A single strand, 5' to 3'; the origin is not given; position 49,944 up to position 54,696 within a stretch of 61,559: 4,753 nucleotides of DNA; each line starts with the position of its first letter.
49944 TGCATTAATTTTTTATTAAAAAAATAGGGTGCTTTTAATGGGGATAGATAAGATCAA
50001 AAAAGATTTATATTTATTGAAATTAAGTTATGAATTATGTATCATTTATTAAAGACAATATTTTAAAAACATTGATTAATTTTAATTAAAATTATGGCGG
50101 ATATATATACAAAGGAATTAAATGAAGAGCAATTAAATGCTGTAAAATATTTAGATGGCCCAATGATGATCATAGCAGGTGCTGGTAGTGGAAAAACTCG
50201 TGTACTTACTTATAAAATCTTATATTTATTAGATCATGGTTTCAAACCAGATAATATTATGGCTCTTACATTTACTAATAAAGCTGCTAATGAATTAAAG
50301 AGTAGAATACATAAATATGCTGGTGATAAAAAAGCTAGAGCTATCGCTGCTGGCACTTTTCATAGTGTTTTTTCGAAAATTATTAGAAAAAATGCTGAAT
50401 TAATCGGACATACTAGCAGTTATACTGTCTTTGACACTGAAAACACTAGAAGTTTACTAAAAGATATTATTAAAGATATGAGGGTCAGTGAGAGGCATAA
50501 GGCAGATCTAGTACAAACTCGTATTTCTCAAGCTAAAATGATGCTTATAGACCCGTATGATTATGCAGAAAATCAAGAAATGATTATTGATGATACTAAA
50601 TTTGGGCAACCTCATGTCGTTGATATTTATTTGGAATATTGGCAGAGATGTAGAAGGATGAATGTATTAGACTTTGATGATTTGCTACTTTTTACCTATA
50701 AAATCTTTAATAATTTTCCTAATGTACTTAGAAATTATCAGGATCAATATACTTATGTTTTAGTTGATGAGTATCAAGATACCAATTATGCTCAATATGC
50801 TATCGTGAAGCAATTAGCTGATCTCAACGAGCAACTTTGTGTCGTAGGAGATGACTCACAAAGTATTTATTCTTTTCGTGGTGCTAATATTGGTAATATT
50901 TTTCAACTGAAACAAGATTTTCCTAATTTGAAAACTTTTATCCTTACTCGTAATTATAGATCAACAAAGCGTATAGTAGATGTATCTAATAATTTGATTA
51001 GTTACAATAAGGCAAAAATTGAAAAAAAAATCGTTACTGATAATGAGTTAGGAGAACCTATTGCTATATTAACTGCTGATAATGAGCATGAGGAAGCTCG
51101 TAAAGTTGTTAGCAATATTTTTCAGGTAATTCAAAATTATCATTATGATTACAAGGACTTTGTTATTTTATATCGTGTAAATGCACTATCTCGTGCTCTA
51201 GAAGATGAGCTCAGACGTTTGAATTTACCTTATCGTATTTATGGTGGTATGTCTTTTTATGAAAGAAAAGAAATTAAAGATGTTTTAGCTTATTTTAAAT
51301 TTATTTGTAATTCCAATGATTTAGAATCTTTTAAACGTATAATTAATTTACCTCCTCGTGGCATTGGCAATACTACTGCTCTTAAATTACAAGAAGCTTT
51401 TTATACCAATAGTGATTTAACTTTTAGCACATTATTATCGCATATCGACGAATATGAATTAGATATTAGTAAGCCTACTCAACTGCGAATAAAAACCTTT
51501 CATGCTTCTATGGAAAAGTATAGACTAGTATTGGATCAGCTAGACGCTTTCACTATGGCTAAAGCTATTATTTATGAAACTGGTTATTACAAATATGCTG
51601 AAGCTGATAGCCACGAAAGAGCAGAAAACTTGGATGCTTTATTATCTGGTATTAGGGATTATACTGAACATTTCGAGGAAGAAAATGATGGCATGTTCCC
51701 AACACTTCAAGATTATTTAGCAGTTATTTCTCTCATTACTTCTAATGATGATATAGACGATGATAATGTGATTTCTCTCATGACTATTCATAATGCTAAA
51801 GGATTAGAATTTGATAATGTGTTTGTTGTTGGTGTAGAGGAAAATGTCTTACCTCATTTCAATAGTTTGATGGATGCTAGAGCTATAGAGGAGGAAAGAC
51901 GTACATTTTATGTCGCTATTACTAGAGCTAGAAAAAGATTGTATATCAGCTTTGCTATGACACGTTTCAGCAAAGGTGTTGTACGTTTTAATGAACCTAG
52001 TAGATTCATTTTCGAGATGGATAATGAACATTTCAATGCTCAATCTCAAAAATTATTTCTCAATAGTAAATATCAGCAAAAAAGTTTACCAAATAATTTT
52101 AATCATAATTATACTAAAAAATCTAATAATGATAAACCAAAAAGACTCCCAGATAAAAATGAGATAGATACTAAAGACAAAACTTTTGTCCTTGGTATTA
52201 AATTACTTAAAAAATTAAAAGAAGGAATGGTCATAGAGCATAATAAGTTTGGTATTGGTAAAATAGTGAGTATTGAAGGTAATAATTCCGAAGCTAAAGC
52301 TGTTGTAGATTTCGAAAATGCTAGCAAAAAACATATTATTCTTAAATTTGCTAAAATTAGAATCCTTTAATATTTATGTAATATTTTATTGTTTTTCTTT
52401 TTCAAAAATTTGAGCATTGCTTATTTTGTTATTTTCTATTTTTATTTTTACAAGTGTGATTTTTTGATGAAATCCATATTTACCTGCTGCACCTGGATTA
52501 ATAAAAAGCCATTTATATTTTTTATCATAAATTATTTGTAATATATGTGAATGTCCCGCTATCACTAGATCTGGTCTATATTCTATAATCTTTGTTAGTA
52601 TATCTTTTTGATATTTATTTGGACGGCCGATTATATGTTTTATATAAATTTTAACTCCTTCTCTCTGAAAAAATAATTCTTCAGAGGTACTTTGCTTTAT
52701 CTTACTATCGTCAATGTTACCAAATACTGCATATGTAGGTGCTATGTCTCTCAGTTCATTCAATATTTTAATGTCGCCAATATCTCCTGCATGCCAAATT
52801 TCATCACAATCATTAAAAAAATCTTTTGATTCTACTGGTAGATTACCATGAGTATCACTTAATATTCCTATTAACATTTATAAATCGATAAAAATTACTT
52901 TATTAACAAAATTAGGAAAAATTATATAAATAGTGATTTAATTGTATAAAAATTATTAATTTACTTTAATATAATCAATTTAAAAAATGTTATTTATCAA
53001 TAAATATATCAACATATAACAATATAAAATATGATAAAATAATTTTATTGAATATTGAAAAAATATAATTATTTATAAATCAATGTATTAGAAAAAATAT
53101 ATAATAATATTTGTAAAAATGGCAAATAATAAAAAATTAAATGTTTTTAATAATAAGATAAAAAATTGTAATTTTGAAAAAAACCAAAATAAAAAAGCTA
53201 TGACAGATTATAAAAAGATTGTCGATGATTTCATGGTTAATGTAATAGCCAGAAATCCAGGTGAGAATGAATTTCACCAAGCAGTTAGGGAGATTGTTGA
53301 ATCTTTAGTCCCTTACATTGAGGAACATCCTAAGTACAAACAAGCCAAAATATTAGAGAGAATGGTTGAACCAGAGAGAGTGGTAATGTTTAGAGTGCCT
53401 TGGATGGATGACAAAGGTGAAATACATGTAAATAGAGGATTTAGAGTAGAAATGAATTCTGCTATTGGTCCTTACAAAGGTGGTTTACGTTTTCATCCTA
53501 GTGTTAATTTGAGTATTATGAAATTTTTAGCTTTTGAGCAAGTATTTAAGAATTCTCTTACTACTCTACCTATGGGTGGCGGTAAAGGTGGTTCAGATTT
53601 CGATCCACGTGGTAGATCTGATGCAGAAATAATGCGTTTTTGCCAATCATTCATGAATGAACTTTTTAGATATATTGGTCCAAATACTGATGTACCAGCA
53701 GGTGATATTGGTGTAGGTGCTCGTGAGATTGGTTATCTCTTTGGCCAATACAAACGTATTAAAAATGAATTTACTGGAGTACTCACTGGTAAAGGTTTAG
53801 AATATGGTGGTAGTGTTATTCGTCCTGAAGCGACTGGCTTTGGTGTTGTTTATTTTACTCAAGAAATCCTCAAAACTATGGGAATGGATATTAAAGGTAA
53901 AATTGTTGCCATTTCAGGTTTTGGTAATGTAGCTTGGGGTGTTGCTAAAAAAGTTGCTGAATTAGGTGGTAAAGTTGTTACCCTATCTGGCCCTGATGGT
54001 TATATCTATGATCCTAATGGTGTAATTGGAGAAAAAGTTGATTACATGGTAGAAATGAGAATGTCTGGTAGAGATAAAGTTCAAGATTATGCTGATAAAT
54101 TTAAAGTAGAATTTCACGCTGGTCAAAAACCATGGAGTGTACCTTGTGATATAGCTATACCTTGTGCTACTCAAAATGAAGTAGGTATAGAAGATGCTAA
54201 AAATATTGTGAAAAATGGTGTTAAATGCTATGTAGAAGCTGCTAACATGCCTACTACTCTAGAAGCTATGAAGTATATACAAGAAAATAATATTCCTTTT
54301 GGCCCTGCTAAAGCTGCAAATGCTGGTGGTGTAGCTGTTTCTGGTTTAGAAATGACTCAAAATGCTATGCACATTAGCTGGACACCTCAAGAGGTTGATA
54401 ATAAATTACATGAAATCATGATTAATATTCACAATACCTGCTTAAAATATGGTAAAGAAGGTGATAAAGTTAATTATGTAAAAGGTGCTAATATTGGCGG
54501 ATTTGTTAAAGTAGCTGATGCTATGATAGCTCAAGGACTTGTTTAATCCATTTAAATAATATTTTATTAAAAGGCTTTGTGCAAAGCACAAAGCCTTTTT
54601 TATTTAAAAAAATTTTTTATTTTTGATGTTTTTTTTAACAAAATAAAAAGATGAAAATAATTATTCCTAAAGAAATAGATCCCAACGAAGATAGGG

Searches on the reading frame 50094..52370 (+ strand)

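Call 80: search_protein_families(library=pfam, proteins=[window:50094-52370:+], max_evalue=0.00001)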
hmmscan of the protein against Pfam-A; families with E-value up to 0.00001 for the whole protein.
window:50094-52370:+ (758 aa): 6 families
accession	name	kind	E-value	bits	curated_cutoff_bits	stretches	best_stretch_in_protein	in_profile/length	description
PF00580.27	UvrD-helicase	-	7.7e-82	275.4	23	1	9-277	1-271/271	UvrD/REP helicase N-terminal domain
PF13361.12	UvrD_C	-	3.7e-76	257.3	25.6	1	284-621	3-348/350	UvrD-like helicase C-terminal domain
PF13245.12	AAA_19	-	1.2e-22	81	25.1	1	15-262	3-134/134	AAA domain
PF13538.12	UvrD_C_2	-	8.8e-12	45.1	27.4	1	562-618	4-51/52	UvrD-like helicase C-terminal domain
PF01443.25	Viral_helicase1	-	4.1e-08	33.8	21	0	556-618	173-226/228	Viral superfamily 1 RNA helicase core domain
PF13604.12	AAA_30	-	1.4e-06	28.6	27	0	8-80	1-64/191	AAA domain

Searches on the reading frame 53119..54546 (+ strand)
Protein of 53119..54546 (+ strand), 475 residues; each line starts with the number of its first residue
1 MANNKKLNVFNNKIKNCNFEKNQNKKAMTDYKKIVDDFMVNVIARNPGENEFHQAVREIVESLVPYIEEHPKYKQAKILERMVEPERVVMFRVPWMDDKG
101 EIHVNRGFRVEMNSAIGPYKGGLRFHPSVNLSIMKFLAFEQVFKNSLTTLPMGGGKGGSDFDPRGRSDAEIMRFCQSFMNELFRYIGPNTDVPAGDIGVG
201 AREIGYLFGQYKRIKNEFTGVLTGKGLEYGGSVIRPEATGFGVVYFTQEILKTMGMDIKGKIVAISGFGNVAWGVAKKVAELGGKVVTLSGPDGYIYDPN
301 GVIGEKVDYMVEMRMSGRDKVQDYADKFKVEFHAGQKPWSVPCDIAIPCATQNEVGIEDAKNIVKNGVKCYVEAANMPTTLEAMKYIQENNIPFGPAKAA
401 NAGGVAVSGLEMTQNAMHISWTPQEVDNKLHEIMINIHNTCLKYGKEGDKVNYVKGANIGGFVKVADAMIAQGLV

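Call 80: search_protein_families(library=pfam, proteins=[window:53119-54546:+], max_evalue=0.00001)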
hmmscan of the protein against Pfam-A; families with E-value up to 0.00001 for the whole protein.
window:53119-54546:+ (475 aa): 2 families
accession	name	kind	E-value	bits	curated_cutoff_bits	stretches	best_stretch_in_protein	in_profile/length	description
PF00208.27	ELFV_dehydrog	-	4.9e-86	288.8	23.4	1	230-473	1-241/241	Glutamate/Leucine/Phenylalanine/Valine dehydrogenase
PF02812.23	ELFV_dehydrog_N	-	2.8e-53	179.5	25.3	1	85-212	1-128/129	Glu/Leu/Phe/Val dehydrogenase, dimerisation domain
